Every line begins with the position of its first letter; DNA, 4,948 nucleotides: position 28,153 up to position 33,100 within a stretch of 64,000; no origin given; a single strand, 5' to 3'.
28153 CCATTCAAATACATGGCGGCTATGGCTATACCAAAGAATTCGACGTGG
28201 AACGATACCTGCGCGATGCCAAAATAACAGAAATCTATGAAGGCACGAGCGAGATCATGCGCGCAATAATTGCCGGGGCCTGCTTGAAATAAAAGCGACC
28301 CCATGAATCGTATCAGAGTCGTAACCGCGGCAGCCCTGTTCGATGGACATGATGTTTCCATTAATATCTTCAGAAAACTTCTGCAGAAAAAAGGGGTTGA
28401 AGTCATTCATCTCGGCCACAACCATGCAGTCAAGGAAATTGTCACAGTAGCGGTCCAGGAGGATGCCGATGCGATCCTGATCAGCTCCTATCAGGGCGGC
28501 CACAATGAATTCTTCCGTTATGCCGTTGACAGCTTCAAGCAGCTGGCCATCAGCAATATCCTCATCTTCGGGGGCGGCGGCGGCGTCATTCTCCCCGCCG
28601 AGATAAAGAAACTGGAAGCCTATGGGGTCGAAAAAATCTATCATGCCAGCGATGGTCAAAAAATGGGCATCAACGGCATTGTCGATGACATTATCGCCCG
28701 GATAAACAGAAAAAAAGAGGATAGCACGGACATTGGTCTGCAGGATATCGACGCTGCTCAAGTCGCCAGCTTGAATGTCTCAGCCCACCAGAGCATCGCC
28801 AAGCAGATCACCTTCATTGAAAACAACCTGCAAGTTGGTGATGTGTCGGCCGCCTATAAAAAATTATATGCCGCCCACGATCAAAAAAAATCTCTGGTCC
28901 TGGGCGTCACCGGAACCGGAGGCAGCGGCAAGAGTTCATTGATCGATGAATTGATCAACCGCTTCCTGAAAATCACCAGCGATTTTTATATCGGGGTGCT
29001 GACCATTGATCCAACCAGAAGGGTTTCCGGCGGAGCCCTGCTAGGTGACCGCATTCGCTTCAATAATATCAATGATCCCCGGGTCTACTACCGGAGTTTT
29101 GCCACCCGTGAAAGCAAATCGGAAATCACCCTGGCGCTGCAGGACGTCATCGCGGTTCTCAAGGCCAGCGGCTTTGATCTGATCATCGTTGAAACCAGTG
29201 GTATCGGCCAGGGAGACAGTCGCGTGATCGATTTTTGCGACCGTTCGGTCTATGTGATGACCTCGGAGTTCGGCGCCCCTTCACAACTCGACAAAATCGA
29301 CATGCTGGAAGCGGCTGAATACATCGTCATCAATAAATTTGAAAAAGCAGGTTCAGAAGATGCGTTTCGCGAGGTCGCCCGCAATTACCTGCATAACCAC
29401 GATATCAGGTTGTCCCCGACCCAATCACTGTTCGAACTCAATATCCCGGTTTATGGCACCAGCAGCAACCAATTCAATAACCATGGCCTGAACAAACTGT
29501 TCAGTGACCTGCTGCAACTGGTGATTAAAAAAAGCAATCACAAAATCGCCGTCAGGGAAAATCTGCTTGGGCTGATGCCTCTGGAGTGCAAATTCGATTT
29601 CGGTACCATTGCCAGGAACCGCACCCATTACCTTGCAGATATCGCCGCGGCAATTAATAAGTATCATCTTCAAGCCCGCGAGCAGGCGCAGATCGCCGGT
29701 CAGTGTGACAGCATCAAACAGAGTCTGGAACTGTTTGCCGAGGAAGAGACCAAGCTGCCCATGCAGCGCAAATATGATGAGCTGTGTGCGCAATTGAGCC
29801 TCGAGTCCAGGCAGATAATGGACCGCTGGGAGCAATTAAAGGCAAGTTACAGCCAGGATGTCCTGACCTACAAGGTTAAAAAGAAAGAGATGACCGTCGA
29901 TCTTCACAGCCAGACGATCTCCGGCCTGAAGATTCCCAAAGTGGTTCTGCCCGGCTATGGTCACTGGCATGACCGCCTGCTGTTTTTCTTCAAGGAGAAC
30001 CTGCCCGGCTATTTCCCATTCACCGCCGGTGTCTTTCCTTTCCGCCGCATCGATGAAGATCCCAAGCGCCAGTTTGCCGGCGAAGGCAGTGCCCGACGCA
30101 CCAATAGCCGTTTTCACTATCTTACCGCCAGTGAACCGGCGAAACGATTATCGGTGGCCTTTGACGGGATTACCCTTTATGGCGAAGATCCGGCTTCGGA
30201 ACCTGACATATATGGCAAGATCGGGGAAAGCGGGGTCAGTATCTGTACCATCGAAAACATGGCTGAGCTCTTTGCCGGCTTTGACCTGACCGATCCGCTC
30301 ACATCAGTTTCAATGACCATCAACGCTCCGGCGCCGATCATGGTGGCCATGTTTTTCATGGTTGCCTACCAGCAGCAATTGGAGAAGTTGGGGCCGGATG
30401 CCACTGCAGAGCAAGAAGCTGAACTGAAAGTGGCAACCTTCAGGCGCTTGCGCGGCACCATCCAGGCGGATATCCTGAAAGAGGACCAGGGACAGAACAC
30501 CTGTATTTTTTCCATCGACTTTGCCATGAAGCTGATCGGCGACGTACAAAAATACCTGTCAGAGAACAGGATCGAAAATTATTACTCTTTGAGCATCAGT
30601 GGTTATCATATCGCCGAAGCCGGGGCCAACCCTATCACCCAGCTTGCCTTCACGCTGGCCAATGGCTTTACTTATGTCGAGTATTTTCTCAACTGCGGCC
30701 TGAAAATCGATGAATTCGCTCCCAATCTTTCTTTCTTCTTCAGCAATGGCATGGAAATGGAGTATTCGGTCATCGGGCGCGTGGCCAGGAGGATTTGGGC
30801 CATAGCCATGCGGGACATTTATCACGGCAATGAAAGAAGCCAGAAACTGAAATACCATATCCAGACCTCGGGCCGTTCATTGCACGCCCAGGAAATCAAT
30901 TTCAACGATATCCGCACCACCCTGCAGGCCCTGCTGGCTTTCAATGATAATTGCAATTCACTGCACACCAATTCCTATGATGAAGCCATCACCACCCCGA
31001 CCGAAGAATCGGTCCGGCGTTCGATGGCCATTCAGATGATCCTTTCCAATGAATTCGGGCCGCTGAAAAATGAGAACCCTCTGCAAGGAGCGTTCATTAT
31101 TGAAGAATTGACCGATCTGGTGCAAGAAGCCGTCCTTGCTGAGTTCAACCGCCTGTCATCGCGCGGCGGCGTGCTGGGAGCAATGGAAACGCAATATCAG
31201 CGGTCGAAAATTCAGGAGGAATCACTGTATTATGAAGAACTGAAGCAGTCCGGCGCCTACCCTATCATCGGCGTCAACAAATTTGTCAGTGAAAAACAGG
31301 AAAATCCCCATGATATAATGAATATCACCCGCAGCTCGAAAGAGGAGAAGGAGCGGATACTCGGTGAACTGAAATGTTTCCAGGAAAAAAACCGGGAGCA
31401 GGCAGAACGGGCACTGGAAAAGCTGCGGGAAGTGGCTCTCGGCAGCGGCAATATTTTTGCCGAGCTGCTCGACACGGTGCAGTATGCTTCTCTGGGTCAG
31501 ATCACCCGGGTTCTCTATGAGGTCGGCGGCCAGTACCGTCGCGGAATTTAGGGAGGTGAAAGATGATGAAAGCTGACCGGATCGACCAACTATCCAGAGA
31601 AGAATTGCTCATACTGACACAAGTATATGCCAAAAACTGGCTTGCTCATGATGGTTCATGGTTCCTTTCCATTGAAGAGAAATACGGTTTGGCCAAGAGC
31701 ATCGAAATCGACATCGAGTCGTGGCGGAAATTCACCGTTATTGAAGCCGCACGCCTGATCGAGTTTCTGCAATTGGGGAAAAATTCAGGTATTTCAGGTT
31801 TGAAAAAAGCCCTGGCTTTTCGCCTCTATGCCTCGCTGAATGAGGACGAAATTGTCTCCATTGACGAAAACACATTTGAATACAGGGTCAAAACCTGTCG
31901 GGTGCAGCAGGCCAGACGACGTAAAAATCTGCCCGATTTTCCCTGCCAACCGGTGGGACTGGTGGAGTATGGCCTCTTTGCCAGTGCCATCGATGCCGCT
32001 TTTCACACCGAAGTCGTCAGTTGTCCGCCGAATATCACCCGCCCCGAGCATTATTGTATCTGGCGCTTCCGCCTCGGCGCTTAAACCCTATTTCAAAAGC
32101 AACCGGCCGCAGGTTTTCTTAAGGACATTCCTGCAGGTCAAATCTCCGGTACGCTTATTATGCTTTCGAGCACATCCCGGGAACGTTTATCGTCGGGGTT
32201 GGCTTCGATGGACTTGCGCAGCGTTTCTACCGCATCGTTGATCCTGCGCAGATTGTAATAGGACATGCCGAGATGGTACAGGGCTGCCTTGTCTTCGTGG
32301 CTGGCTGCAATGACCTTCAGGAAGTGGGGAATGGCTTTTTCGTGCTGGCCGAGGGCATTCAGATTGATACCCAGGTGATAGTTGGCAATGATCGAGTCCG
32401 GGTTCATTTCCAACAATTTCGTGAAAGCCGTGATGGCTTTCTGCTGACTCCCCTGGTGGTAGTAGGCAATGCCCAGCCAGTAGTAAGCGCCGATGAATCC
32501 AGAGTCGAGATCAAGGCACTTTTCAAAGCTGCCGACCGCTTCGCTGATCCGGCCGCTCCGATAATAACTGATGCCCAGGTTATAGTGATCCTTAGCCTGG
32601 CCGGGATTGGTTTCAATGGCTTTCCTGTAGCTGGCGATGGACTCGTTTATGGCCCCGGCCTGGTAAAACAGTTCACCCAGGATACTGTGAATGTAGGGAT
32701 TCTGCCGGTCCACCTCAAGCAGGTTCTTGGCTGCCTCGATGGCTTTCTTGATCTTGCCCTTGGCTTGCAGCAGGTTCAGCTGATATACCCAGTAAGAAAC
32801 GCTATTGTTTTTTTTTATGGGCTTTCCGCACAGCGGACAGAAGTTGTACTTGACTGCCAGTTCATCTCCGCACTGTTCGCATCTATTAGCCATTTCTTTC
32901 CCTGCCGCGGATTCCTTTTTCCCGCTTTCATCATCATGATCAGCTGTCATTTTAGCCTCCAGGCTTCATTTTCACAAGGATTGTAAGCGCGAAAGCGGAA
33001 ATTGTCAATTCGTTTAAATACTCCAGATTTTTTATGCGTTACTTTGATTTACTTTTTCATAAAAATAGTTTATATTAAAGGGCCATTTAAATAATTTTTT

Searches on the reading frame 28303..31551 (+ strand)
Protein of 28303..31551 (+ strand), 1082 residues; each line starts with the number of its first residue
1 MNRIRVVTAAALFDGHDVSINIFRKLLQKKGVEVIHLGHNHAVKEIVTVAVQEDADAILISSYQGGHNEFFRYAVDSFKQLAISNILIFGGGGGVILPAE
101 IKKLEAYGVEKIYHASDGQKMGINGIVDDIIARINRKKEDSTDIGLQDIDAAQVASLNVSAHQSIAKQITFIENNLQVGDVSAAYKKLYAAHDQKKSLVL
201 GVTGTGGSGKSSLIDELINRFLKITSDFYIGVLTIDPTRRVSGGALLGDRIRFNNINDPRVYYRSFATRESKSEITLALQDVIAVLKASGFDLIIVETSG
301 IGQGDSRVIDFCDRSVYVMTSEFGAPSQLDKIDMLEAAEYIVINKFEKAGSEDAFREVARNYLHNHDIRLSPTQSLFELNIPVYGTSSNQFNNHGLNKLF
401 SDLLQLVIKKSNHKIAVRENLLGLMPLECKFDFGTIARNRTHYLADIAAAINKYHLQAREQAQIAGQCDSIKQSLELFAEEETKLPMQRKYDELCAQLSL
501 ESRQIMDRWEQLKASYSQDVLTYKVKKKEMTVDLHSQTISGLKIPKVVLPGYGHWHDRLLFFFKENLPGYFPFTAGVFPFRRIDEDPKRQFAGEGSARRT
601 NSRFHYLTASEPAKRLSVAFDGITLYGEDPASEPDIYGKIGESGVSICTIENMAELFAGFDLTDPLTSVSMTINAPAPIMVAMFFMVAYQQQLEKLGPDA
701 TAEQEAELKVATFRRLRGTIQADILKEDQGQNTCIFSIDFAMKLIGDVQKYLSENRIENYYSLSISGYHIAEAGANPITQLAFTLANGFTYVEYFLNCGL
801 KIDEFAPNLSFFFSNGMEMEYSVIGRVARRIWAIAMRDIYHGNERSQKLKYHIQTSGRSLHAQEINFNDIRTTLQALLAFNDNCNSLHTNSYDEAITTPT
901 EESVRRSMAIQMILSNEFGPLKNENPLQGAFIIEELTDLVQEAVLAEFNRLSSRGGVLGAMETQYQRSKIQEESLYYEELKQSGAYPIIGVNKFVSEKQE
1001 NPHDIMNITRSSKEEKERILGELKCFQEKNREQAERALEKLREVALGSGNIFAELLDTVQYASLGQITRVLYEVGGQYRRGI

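Call 8: search_protein_families(library=ncbifam, proteins=[window:28303-31551:+], max_evalue=1e-10)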
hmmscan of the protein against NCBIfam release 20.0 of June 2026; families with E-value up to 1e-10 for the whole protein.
window:28303-31551:+ (1082 aa): 8 families
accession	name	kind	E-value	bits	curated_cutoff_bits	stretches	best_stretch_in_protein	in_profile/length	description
NF045497.1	IsobCoAmut_IcmF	equivalog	0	1568.1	1500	1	2-1081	1-1075/1076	fused isobutyryl-CoA mutase/GTPase IcmF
TIGR00641.1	acid_CoA_mut_N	subfamily_domain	1.4e-111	373.4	303.8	1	564-1080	28-524/528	methylmalonyl-CoA mutase N-terminal domain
NF006944.0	PRK09426.1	equivalog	6.6e-107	358.2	876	1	505-1080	5-553/721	methylmalonyl-CoA mutase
TIGR00750.1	lao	equivalog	1.2e-39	136.2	240.75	1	163-360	4-195/300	methylmalonyl Co-A mutase-associated GTPase MeaB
NF006958.0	PRK09435.1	equivalog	3.5e-30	105.2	329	1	155-405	15-258/333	methylmalonyl Co-A mutase-associated GTPase MeaB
TIGR00642.1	mmCoA_mut_beta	equivalog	2.8e-19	68.8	617.25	1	759-994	213-450/620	methylmalonyl-CoA mutase small subunit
TIGR00640.1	acid_CoA_mut_C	subfamily_domain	2.5e-14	53.4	57.45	1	3-138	2-131/132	methylmalonyl-CoA mutase C-terminal domain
NF002612.0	PRK02261.1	equivalog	5.4e-12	45.4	110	1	4-135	4-139/148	methylaspartate mutase subunit S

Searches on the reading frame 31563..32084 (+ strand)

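Call 8: search_protein_families(library=ncbifam, proteins=[window:31563-32084:+], max_evalue=1e-10)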
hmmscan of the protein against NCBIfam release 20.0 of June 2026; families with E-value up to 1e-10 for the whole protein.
window:31563-32084:+ (173 aa): 0 families

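Call 32: search_protein_families(library=pfam, proteins=[window:31563-32084:+], max_evalue=1e-8)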
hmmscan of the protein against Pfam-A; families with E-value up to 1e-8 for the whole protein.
window:31563-32084:+ (173 aa): 1 family
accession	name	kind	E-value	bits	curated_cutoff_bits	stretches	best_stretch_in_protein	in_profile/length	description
PF19620.4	DUF6125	-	1.9e-69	233.3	27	1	9-171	2-164/164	Family of unknown function (DUF6125)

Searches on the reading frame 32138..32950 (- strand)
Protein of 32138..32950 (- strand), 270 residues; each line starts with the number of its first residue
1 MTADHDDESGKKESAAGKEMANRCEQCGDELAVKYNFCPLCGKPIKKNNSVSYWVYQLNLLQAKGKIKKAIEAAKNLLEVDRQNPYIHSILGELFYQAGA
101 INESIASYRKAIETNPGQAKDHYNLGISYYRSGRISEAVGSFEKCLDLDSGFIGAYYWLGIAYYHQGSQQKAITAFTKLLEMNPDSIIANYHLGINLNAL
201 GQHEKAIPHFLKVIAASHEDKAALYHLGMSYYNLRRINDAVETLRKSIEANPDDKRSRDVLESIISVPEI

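Call 8: search_protein_families(library=ncbifam, proteins=[window:32138-32950:-], max_evalue=1e-10)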
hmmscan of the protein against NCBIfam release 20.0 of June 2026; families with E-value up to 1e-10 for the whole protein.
window:32138-32950:- (270 aa): 11 families
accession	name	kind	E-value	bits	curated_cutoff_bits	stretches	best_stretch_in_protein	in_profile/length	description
NF040959.1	MamA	equivalog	1.3e-28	99.8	200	1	155-256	73-174/204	magnetosome protein MamA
TIGR02917.1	PEP_TPR_lipo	equivalog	1.4e-21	76.1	312.2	1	64-261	172-369/899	XrtA/PEP-CTERM system TPR-repeat protein PrsT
TIGR02521.1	type_IV_pilW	equivalog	3.2e-19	69.4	154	0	64-146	44-126/234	type IV pilus biogenesis/stability protein PilW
NF033762.1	social_mot_Tgl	equivalog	6.1e-17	61.8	225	1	44-210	23-193/252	social motility TPR repeat lipoprotein Tgl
NF047507.1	TPR_BatC_Lepto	exception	1.5e-16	60.6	175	0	92-189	31-132/214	TPR repeat-containing protein BatC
TIGR02795.1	tol_pal_ybgF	equivalog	5.2e-16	59.3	90.1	0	155-215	41-104/119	tol-pal system protein YbgF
TIGR02552.1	LcrH_SycD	equivalog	3.2e-14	52.8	104.8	0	143-262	8-127/136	SycD/LcrH family type III secretion system chaperone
NF053607.1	CHU_0125_OmpA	equivalog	2e-12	46.5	620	0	94-185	28-119/639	CHU_0125 family OmpA-like outer membrane integrity protein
NF047558.1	TPR_END_plus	domain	2.4e-12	46.6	32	0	223-255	1-33/56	TPR end-of-group domain-containing protein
NF047371.1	FlcA_CTERM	equivalog_domain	7.8e-12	44.4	300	0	74-182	427-536/646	periplasmic flagellar collar protein FlcA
NF008391.2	PRK11189.1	equivalog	4.9e-11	42.7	250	0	93-181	73-161/297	lipoprotein NlpI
